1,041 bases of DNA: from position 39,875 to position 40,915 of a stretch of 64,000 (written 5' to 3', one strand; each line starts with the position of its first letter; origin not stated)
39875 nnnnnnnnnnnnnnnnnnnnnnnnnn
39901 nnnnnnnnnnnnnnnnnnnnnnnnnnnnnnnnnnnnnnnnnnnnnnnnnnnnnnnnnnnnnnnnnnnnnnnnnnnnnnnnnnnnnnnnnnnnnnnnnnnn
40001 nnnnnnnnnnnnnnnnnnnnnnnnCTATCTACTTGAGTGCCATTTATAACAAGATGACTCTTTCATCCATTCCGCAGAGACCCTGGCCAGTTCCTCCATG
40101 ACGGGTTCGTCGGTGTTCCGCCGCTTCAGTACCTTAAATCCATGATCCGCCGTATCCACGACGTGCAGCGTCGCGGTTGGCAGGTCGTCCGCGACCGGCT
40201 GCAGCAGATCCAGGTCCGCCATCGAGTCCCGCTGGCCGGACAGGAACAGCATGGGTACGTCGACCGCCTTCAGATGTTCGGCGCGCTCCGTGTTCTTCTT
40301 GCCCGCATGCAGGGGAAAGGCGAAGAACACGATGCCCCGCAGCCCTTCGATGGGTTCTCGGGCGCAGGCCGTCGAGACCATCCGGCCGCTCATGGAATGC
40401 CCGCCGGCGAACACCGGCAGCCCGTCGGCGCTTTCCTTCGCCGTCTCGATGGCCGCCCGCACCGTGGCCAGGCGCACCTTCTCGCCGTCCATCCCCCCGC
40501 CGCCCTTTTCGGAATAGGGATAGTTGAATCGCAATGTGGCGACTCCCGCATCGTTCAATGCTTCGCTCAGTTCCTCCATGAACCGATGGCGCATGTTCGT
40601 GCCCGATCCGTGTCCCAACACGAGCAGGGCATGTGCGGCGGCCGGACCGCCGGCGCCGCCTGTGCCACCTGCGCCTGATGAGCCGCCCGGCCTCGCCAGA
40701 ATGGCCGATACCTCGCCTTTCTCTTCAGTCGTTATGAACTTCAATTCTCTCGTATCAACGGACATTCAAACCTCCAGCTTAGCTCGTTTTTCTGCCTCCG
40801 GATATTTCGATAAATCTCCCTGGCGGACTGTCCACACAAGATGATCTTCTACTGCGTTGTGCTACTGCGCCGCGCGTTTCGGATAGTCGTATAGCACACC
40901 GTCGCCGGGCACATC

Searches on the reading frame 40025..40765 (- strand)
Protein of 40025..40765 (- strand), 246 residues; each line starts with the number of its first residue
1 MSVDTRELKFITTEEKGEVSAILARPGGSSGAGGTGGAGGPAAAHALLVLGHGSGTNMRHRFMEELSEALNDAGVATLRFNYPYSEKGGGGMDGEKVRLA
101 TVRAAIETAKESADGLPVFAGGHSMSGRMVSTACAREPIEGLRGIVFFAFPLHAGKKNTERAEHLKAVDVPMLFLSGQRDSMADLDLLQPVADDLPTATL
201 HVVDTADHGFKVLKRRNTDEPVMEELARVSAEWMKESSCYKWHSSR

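Call 52: search_protein_families(library=pfam, proteins=[window:40025-40765:-], max_evalue=0.001)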
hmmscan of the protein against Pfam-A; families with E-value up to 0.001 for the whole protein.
window:40025-40765:- (246 aa): 5 families
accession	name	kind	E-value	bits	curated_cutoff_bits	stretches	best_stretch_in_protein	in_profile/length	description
PF20408.4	Abhydrolase_11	-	1.1e-36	126.8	27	1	45-234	2-192/193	Alpha/beta hydrolase domain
PF12146.15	Hydrolase_4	-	2.5e-08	34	27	1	44-149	3-108/239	Serine aminopeptidase, S33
PF00561.26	Abhydrolase_1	-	2.4e-06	27.8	25.8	0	48-138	3-91/245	alpha/beta hydrolase fold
PF12695.13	Abhydrolase_5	-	0.00023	21.4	27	1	112-208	52-140/164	Alpha/beta hydrolase family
PF12697.13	Abhydrolase_6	-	0.001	20.3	26.3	0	48-166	1-94/217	Alpha/beta hydrolase family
